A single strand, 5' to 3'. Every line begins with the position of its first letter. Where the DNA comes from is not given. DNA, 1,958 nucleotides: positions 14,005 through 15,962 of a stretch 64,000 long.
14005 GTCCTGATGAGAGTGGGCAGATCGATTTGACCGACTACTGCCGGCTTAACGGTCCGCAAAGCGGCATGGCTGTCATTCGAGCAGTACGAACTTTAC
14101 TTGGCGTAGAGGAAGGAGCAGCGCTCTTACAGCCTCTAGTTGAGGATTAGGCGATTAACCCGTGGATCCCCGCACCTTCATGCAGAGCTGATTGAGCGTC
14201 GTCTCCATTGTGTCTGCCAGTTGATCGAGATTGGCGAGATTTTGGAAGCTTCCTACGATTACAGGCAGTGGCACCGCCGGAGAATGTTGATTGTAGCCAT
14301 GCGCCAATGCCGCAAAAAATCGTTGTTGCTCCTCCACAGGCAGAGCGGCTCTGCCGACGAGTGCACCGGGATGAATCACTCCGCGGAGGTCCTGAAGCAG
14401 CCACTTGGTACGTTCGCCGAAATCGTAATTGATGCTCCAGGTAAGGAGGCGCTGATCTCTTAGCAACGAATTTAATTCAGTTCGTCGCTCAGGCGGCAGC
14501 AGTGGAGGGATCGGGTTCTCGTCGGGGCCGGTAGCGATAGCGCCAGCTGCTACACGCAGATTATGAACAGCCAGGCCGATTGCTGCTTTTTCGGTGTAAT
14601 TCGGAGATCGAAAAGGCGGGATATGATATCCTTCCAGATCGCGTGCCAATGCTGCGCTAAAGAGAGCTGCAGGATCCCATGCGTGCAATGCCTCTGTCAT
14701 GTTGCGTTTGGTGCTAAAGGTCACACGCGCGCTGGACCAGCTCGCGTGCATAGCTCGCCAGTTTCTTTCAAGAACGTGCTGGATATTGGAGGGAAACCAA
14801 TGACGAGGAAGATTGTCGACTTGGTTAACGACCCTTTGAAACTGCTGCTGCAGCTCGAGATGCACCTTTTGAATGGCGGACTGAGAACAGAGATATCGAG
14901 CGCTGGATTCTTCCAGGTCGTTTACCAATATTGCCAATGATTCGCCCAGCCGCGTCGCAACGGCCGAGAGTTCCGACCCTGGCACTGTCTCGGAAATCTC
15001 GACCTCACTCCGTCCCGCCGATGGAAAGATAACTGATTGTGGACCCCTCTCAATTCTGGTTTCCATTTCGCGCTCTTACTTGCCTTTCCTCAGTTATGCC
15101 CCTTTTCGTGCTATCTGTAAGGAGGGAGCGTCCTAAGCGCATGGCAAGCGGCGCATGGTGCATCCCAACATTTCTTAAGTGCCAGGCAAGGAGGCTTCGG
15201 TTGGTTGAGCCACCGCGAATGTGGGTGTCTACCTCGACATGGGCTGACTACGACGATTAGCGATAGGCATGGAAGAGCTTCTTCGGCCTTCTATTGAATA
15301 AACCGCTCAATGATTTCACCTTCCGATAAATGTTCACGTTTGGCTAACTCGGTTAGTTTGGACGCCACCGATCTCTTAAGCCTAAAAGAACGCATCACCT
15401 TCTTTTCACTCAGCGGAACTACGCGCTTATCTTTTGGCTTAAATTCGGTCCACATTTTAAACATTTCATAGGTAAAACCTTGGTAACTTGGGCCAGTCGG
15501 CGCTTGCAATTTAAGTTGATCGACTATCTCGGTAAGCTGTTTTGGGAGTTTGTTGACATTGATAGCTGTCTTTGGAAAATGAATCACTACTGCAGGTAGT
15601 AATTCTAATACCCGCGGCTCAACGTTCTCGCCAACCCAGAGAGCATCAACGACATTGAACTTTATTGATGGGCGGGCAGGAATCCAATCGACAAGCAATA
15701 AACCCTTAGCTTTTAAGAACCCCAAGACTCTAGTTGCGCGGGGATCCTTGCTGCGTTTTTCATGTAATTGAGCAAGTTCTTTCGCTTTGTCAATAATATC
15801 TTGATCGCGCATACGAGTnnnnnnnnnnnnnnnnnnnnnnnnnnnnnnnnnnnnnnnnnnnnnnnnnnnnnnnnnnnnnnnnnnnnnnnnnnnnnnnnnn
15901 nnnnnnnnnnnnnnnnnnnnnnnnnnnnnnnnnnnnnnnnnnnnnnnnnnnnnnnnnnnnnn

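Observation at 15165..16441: AT-rich two-gene cassette bracketed by a perfect 16-bp direct repeat: likely a horizontally inserted element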

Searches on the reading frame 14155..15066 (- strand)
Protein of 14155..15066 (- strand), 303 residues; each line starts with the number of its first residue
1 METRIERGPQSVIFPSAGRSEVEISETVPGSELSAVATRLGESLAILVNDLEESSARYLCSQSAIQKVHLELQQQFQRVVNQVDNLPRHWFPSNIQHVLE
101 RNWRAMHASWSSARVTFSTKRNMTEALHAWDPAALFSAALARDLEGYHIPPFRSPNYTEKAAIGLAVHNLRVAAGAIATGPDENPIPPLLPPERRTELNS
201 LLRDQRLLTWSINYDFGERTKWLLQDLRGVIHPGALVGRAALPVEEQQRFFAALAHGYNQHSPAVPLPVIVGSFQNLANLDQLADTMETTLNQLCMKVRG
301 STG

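Call 46: find_related_loci(query=window:14155-15066:-, collection=genome_contigs, flank=10000)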
Query window:14155-15066:- (303 aa) in genome_contigs; peptide patterns used: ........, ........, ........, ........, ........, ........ (x = any residue, [..] = any of these).
75 stretches matched a pattern, but none encodes a relative of the query by tblastn (E <= 1e-3).

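Call 60: find_related_loci(query=window:14155-15066:-, collection=metagenome_contigs, flank=6000)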
Query window:14155-15066:- (303 aa) in metagenome_contigs; peptide patterns used: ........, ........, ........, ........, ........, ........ (x = any residue, [..] = any of these).
114 stretches matched a pattern, but none encodes a relative of the query by tblastn (E <= 1e-3).

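Call 86: search_protein_families(library=pfam, proteins=[window:14155-15066:-], max_evalue=0.001)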
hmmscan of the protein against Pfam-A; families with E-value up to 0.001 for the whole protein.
window:14155-15066:- (303 aa): 0 families

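Call 101: find_encoding_contigs(protein=window:14155-15066:-, flank=4000, max_places=10)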
Protein window:14155-15066:- (303 aa): 2 contigs read that carry it; 1 place shown.
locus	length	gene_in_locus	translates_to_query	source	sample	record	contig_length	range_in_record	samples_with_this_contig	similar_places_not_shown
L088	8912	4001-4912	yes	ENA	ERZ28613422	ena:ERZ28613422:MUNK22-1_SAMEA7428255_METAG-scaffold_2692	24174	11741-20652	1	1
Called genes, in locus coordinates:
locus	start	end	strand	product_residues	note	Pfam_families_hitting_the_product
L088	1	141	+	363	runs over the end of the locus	PF06723:MreB_Mbl, PF00022:Actin (weak), PF00012:HSP70, PF14450:FtsA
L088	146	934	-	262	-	-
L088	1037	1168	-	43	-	-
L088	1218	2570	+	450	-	-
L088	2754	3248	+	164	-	-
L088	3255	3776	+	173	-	-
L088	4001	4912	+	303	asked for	-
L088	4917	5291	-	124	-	-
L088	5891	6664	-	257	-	PF00132:Hexapep (weak)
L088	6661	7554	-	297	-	PF00892:EamA (weak)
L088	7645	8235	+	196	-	-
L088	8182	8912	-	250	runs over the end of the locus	-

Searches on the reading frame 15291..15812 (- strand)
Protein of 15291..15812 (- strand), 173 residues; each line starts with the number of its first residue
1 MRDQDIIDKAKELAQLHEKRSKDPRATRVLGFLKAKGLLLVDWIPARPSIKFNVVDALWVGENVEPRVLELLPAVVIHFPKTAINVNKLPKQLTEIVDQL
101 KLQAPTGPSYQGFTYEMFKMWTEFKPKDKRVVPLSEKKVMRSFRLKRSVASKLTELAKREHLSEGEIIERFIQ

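Call 7: search_protein_families(library=pfam, proteins=[window:15291-15812:-], max_evalue=1)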
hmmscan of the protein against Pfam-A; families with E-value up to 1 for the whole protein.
window:15291-15812:- (173 aa): 2 families
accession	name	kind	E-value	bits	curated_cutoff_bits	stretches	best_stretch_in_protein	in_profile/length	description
PF01402.27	RHH_1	-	0.002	18.4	20.5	1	142-172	3-33/39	Ribbon-helix-helix protein, copG family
PF19891.5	DUF6364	-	0.14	13.1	27.3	0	3-18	10-25/70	Family of unknown function (DUF6364)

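Call 8: search_protein_families(library=ncbifam, proteins=[window:15291-15812:-], max_evalue=1)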
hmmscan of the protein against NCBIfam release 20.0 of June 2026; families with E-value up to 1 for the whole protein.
window:15291-15812:- (173 aa): 1 family
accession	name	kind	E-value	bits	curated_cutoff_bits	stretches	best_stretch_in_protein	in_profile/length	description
NF037980.1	T2SS_GspK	equivalog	0.23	11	130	1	55-100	183-229/307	type II secretion system minor pseudopilin GspK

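Call 9: search_protein_families(library=padloc, proteins=[window:15291-15812:-], max_evalue=1)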
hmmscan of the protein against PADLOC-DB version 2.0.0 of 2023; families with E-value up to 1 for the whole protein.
window:15291-15812:- (173 aa): 0 families

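Call 11: find_homologous_proteins(query=window:15291-15812:-)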
Query window:15291-15812:- (173 aa): 14 proteins with E <= 0.001 among 50 candidates.
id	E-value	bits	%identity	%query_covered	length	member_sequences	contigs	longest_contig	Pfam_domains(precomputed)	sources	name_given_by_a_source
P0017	2.3e-107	374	100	100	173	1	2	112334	-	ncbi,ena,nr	ncbi:MAG: hypothetical protein K1X83_05345 [Oligoflexia bacterium]|nr:hypothetical protein [Oligofle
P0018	1.5e-91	322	86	99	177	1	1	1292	-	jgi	jgi:hypothetical protein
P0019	1.1e-78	281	74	99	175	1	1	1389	-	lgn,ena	-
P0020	5.8e-66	239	63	99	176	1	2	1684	-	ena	-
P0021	6.1e-32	128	43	92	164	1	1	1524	-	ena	-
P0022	3.7e-29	119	36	99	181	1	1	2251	-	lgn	-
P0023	6.1e-27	112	38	97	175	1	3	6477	-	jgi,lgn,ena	-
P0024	1.1e-21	95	39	91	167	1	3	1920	-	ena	-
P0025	3.4e-15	74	35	97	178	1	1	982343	-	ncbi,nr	ncbi:MAG: hypothetical protein KA715_11425 [Xanthomonadaceae bacterium]|nr:hypothetical protein [Xan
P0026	1.4e-14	72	54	43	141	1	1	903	-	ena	-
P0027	1.4e-10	59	38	92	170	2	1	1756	-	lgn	-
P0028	2.7e-10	58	36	74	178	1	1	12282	-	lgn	-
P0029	8.9e-8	50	33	99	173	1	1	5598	-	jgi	-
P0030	1.5e-5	43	30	87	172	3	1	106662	-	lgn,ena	-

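Call 18: find_encoding_contigs(protein=P0025, flank=5000, max_places=3)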
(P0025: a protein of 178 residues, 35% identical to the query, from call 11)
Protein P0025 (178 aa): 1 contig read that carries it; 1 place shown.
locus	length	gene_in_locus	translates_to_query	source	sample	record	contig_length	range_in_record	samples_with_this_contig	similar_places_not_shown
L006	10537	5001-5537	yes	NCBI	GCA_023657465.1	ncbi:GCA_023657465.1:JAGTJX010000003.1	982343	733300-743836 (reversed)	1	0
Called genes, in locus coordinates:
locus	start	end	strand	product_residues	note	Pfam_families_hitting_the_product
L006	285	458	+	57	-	-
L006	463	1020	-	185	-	-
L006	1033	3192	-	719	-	PF00580:UvrD-helicase, PF01443:Viral_helicase1 (faint), PF13245:AAA_19, PF13604:AAA_30 (weak), PF13361:UvrD_C, PF13538:UvrD_C_2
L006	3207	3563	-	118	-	-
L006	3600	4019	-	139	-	-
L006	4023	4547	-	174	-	-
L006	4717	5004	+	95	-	-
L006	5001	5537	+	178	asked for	-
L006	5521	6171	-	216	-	-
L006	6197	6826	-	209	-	-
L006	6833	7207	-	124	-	-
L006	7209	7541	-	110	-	-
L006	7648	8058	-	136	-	-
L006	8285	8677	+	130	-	-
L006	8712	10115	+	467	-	-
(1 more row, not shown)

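Call 20: predict_structure(alignment_id=A2)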
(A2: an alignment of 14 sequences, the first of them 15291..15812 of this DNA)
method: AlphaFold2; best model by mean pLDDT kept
length: 173 residues; sequences in the alignment: 14
mean_pLDDT: 90.6   pTM: 0.75
mean pLDDT of the five models: 90.6, 89.2, 88.6, 88.4, 87.2
residues with pLDDT >= 90: 116; 70-90: 53; 50-70: 4; < 50: 0
segments of 3 or more residues with pLDDT < 50: none
pLDDT, mean of each block of 10 residues (from residue 1): 87 90 93 93 90 96 95 94 94 95 92 94 86 81 81 93 87 85
secondary structure, 60 per line:
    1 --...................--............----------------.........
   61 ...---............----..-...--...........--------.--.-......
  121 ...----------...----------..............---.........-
elements in order: H3-21 H24-35 H54-63 H67-78 H91-101 H115-123 H147-160 H164-172

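Call 29: search_protein_families(library=pfam, alignment_id=A2, max_evalue=1)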
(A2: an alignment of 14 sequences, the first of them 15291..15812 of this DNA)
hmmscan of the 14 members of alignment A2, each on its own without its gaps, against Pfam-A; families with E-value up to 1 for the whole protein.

A. member 1, window:15291-15812:- (173 aa): 2 families
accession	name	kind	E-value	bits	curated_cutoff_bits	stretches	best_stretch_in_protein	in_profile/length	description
PF01402.27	RHH_1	-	0.002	18.4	20.5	1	142-172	3-33/39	Ribbon-helix-helix protein, copG family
PF19891.5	DUF6364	-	0.14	13.1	27.3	0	3-18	10-25/70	Family of unknown function (DUF6364)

B. families by the number of members that match (of 14 scanned): 9 families
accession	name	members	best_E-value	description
PF01402.27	RHH_1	8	4e-05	Ribbon-helix-helix protein, copG family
PF19891.5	DUF6364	2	0.14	Family of unknown function (DUF6364)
PF15766.10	DUF4695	1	0.032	Domain of unknown function (DUF4695)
PF04309.18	G3P_antiterm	1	0.091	Glycerol-3-phosphate responsive antiterminator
PF16095.11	COR-A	1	0.11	C-terminal of Roc, COR-A domain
PF13518.12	HTH_28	1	0.13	Helix-turn-helix domain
PF19807.5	DUF6290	1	0.14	Family of unknown function (DUF6290)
PF08370.16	PDR_assoc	1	0.17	Plant PDR ABC transporter associated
PF20209.3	DUF6570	1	0.21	Domain of unknown function (DUF6570)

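Call 31: search_solved_structures(query=A2, max_evalue=10)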
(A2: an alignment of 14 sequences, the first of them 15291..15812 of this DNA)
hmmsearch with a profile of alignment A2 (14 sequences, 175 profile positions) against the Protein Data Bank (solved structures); distinct sequences matched with E-value up to 10: 1.
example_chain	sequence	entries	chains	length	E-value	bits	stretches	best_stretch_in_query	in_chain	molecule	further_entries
5cwc_A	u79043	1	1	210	1.1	12.3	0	141-172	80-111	Designed helical repeat protein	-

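Call 35: find_encoding_contigs(protein=P0019, flank=3000, max_places=3)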
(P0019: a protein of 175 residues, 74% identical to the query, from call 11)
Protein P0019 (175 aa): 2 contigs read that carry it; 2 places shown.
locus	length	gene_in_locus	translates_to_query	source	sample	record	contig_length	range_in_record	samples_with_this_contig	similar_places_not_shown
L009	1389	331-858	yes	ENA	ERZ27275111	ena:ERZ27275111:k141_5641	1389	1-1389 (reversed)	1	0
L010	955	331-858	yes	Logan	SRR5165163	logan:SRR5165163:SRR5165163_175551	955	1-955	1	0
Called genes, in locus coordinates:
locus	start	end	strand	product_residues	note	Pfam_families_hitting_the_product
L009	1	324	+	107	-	?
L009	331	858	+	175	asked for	-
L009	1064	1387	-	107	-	?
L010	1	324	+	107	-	?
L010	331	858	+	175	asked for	-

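Call 36: find_encoding_contigs(protein=P0020, flank=3000, max_places=3)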
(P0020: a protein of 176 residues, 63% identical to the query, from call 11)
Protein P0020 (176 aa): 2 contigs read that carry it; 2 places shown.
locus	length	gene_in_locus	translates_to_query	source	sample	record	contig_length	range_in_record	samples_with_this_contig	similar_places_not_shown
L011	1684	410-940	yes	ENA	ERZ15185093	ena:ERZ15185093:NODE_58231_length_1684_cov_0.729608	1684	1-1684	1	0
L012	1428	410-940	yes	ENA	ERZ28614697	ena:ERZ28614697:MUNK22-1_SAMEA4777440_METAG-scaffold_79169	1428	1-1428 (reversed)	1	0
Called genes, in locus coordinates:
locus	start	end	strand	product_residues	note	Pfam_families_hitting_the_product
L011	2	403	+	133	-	?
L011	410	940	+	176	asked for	-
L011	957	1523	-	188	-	PF04011:LemA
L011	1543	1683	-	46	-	?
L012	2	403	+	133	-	?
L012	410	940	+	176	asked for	-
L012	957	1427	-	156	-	?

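Call 42: search_protein_representatives(alignment_id=A2)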
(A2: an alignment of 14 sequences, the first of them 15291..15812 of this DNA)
Query: 14 sequences, 175 profile positions. Proteins with E-value up to 0.001 (for the whole library): 351; up to 1e-10: 271; up to 1e-30: 102. The best 150 are listed.
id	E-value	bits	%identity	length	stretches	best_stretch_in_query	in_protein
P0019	1.3e-67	243.2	-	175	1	1-172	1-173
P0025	5.7e-57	208.6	-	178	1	1-174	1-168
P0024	3.1e-55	202.9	-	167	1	8-173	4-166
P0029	7.9e-52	191.8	-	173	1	3-174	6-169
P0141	2.5e-49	183.7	-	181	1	1-172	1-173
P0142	7.3e-49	182.2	-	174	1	1-172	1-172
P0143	1.8e-48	180.9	-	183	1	1-171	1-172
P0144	4.8e-48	179.5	-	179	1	2-172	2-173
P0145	5.9e-48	179.2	-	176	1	1-172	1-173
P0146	6.1e-48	179.2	-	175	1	1-171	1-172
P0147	9.8e-47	175.3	-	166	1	16-171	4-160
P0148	1.4e-46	174.8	-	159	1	20-174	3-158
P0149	1.7e-46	174.5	-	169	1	7-171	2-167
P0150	1.7e-46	174.4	-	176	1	1-173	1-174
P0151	1.9e-46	174.3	-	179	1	1-174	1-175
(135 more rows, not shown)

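Call 74: fold_search(model_id=the predicted structure, library=pdb)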
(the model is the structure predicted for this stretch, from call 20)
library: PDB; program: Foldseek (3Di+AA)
matches with E <= 10: 13; with E <= 0.001: 0
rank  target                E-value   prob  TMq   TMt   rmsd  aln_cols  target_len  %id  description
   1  1ea4_B                3.9e+00  0.89  0.20  0.80   0.9        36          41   25  TRANSCRIPTIONAL REPRESSOR COPG/22bp dsDNA COMPLEX (released 2001-07-05)
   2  1ea4_E                3.9e+00  0.87  0.20  0.74   1.0        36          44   25  TRANSCRIPTIONAL REPRESSOR COPG/22bp dsDNA COMPLEX (released 2001-07-05)
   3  9e9l                  5.5e+00  0.02  0.16  0.17  12.0       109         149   16  Vanadate-bound Putative Ancestral Protein Tyrosine Phosphatase ShufPTP - Intermediate p-loop Conformation (released 2024-12-11)
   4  6sbx_C                6.2e+00  0.75  0.19  0.57   0.8        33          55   18  CdbA Form Two (released 2020-04-22)
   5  1bdv_B                7.4e+00  0.57  0.20  0.62   2.3        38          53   18  ARC FV10 COCRYSTAL (released 1999-01-06)
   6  9e9m                  7.4e+00  0.02  0.18  0.20  11.5        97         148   16  Ligand Free Putative Ancestral Protein Tyrosine Phosphatase ShufPTP - C93-Cyclic Sulfenamide - Intermediate p-loop Confo (released 2024-12-11)
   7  5x3t_A                8.8e+00  0.51  0.19  0.45   1.4        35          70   17  VapBC from Mycobacterium tuberculosis (released 2017-06-07)
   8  3h87_C                8.8e+00  0.38  0.17  0.39   2.6        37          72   27  Rv0301 Rv0300 Toxin Antitoxin Complex from Mycobacterium tuberculosis (released 2009-05-05)
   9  5x3t_E                9.3e+00  0.47  0.19  0.51   1.5        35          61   17  VapBC from Mycobacterium tuberculosis (released 2017-06-07)
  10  5yks_B                9.3e+00  0.02  0.14  0.09  12.7       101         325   13  Crystal structure of sucrose nonfermenting-related kinase (SNRK) (released 2017-11-08)
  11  3qxl_A                9.3e+00  0.01  0.14  0.11  13.8       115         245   16  Crystal structure of the CDC25 Domain from Ral-specific Guanine-nucleotide Exchange Factor RalGPS1a (released 2011-05-11)
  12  1b28_MODEL_1_A        9.9e+00  0.44  0.20  0.60   1.4        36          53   19  ARC REPRESSOR MYL MUTANT FROM SALMONELLA BACTERIOPHAGE P22 (released 1999-11-03)
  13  9oa2_V                9.9e+00  0.02  0.18  0.25  15.7       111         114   14  Ecoli DnaB helicase and Phage Lambda loader P with ADP-Mg in a 6:6 stoichiometry ratio. (released 2025-07-16)

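Call 98: search_dna_similar(query=window:15291-15812:-, collection=phages, mode=protein, max_evalue=0.001, max_rows=10)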
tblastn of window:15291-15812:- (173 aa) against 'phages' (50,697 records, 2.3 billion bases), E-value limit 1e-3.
No match.

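Call 103: search_protein_families(library=phrogs, proteins=[window:15291-15812:-], max_evalue=0.01)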
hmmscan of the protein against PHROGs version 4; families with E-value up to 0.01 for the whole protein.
window:15291-15812:- (173 aa): 0 families
